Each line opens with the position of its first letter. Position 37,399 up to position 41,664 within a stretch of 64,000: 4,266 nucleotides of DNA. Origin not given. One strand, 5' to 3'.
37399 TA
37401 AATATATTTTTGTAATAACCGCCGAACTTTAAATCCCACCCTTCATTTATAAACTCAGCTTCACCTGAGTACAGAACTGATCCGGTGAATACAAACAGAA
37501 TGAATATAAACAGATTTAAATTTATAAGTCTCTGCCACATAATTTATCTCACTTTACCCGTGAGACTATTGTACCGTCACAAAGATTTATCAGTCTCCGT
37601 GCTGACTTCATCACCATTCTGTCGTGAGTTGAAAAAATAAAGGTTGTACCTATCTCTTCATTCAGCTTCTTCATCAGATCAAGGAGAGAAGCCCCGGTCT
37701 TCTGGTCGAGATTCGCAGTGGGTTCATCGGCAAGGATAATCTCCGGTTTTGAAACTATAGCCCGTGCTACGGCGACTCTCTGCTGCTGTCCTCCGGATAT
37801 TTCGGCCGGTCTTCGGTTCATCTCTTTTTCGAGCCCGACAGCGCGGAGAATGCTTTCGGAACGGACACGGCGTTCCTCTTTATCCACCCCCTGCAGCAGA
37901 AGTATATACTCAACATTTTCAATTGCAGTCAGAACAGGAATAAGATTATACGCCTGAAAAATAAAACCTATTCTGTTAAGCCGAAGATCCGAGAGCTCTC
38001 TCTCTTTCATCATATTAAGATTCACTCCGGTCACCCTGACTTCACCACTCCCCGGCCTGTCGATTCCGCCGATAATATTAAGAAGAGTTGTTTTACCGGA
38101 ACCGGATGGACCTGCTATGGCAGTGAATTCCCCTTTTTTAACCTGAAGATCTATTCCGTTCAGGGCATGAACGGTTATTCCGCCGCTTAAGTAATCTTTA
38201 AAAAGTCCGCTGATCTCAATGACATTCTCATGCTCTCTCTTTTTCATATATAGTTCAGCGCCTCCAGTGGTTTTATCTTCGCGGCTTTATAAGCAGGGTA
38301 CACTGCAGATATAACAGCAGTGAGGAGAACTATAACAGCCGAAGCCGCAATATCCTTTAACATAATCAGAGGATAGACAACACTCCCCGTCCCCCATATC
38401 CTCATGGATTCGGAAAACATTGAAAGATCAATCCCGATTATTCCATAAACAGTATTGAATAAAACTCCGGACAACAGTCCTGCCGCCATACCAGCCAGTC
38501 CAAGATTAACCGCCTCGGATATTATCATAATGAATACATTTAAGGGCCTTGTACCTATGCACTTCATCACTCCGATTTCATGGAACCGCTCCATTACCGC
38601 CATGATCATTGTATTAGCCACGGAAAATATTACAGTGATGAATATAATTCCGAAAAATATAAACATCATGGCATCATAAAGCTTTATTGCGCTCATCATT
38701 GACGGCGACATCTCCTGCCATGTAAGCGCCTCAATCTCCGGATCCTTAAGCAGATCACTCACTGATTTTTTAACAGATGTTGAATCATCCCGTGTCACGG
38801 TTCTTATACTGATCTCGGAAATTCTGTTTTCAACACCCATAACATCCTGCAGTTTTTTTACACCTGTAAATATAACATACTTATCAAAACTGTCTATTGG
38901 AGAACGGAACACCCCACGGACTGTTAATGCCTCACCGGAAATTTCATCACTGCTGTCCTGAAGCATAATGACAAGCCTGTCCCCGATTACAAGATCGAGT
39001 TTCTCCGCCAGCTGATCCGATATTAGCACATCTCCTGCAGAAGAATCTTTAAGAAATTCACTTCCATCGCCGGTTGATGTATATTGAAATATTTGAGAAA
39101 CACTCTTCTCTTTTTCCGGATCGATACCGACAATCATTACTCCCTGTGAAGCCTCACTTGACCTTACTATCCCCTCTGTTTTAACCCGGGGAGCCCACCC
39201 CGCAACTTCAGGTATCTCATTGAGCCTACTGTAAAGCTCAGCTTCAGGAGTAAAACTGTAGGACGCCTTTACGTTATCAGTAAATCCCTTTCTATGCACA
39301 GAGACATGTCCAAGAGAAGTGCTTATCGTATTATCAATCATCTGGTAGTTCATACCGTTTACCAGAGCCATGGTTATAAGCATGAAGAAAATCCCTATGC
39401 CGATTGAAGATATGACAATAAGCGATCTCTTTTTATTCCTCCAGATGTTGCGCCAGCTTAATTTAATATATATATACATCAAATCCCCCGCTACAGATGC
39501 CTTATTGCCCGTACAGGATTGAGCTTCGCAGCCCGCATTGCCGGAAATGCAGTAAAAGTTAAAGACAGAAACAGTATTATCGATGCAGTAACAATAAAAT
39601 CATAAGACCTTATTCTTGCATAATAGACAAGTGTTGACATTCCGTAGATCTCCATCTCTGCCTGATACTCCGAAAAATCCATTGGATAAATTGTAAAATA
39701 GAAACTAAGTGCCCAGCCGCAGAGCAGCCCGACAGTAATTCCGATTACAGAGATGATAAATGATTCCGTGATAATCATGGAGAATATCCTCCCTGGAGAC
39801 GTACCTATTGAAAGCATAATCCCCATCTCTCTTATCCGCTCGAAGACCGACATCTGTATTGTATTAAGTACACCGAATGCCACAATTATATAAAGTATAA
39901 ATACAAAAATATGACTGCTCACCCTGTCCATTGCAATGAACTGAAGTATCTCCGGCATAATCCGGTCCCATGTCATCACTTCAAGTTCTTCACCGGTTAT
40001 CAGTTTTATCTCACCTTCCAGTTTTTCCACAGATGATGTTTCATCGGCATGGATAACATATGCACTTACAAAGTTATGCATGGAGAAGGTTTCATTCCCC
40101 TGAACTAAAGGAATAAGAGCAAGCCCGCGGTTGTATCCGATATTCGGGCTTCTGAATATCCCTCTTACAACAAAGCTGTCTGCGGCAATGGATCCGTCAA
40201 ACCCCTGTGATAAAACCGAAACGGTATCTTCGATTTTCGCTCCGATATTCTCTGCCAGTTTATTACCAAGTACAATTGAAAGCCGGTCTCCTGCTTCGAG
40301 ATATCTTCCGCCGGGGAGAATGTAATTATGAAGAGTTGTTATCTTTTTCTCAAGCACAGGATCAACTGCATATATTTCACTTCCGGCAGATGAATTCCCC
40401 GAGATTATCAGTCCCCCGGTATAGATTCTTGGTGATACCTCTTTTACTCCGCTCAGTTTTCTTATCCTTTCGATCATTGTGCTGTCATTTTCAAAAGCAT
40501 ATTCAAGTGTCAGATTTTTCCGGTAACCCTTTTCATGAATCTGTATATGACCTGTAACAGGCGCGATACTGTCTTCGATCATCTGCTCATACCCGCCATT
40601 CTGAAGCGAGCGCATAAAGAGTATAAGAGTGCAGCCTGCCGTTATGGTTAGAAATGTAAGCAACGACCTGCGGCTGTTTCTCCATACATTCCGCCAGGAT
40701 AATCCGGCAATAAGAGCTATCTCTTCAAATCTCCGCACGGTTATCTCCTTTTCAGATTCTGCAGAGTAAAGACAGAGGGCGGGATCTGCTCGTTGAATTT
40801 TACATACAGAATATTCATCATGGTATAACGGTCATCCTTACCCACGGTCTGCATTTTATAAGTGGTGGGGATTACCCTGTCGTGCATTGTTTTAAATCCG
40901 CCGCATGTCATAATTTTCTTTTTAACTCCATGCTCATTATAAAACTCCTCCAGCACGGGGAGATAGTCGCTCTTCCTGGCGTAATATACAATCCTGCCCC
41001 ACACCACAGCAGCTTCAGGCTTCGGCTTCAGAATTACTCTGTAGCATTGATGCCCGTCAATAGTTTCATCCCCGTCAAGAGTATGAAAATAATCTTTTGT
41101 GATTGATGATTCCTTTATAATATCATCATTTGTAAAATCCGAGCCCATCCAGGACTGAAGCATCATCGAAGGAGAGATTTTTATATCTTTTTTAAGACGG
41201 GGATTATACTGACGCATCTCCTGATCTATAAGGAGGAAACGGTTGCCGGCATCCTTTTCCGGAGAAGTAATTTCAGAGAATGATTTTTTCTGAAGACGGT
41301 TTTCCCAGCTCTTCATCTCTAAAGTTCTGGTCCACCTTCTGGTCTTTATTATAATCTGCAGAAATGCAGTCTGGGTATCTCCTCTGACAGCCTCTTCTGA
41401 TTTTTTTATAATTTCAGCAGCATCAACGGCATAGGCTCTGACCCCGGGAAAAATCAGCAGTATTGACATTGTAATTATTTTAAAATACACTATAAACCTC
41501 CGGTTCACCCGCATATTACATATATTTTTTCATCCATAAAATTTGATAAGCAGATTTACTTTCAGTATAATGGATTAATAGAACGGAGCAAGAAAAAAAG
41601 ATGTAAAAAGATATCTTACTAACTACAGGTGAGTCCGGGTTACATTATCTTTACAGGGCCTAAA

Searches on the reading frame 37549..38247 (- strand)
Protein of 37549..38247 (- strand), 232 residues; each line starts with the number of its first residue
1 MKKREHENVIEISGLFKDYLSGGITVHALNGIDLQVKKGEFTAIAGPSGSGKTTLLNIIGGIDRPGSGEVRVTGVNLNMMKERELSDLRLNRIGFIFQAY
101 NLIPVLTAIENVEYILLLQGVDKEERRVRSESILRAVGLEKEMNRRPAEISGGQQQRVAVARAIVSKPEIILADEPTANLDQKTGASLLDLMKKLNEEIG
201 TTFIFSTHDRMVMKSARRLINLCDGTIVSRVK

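Call 13: search_protein_families(library=pfam, proteins=[window:37549-38247:-], max_evalue=0.001)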
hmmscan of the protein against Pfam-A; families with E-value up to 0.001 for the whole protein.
window:37549-38247:- (232 aa): 4 families
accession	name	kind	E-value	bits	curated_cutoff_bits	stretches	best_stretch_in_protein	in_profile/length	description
PF00005.33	ABC_tran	-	1.6e-33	116.6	25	1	29-178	1-137/137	ABC transporter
PF13304.12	AAA_21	-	1.4e-08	35.7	27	0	41-92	1-55/304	AAA domain, putative AbiEii toxin, Type IV TA system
PF02463.25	SMC_N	-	7.6e-07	29.2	40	0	135-222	128-211/220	RecF/RecN/SMC N terminal domain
PF13555.12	AAA_29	-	0.00072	19.7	27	0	31-56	14-39/61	P-loop containing region of AAA domain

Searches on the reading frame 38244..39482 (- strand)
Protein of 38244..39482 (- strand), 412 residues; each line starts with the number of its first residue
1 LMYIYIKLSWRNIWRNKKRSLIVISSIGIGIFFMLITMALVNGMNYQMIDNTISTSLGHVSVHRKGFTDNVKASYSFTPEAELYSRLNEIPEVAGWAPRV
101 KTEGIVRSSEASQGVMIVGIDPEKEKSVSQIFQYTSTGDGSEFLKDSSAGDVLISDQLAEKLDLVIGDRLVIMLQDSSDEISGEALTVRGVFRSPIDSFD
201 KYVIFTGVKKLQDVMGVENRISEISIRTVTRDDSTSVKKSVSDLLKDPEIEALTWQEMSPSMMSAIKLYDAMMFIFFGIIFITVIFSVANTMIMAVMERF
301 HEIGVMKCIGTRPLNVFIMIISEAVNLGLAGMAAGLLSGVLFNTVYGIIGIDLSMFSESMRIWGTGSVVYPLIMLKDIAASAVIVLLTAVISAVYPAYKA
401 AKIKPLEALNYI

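Call 13: search_protein_families(library=pfam, proteins=[window:38244-39482:-], max_evalue=0.001)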
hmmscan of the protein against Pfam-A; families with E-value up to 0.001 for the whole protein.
window:38244-39482:- (412 aa): 2 families
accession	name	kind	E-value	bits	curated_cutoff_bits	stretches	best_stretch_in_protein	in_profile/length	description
PF12704.14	MacB_PCD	-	1.1e-17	65.5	27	1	20-242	1-205/207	MacB-like periplasmic core domain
PF02687.27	FtsX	-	5.2e-14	52.8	25.5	1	274-405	1-120/120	FtsX-like permease C-terminal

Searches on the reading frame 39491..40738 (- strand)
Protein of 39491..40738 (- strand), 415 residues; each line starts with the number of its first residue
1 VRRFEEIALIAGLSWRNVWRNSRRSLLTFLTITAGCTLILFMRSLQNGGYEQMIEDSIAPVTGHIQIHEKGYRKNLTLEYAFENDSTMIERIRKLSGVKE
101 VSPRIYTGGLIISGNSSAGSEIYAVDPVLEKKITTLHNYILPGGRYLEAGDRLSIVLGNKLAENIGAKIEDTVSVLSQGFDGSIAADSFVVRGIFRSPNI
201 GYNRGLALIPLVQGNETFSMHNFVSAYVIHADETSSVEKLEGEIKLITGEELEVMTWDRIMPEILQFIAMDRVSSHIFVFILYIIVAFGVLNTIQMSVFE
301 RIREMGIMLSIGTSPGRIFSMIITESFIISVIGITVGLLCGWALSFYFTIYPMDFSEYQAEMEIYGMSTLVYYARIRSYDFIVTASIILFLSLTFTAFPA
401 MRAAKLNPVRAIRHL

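Call 13: search_protein_families(library=pfam, proteins=[window:39491-40738:-], max_evalue=0.001)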
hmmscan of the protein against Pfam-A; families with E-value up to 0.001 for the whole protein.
window:39491-40738:- (415 aa): 2 families
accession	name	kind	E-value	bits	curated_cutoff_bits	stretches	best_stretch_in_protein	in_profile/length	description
PF02687.27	FtsX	-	5e-17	62.5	25.5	1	277-408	2-120/120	FtsX-like permease C-terminal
PF12704.14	MacB_PCD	-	7.6e-14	52.9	27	1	25-245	1-205/207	MacB-like periplasmic core domain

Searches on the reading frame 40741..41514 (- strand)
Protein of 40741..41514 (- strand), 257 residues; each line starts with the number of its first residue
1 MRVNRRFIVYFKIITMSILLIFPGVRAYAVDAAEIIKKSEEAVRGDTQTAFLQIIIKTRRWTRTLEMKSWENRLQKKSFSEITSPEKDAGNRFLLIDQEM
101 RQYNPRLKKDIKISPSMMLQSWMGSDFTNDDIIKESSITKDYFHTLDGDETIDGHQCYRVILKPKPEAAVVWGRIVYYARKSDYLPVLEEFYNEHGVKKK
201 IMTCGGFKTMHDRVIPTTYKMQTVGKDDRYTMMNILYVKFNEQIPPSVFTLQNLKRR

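Call 13: search_protein_families(library=pfam, proteins=[window:40741-41514:-], max_evalue=0.001)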
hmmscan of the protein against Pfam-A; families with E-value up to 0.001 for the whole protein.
window:40741-41514:- (257 aa): 1 family
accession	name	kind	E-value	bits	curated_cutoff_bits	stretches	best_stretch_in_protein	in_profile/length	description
PF17131.11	LolA_like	-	4.5e-47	160.5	30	1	75-256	2-184/184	Outer membrane lipoprotein-sorting protein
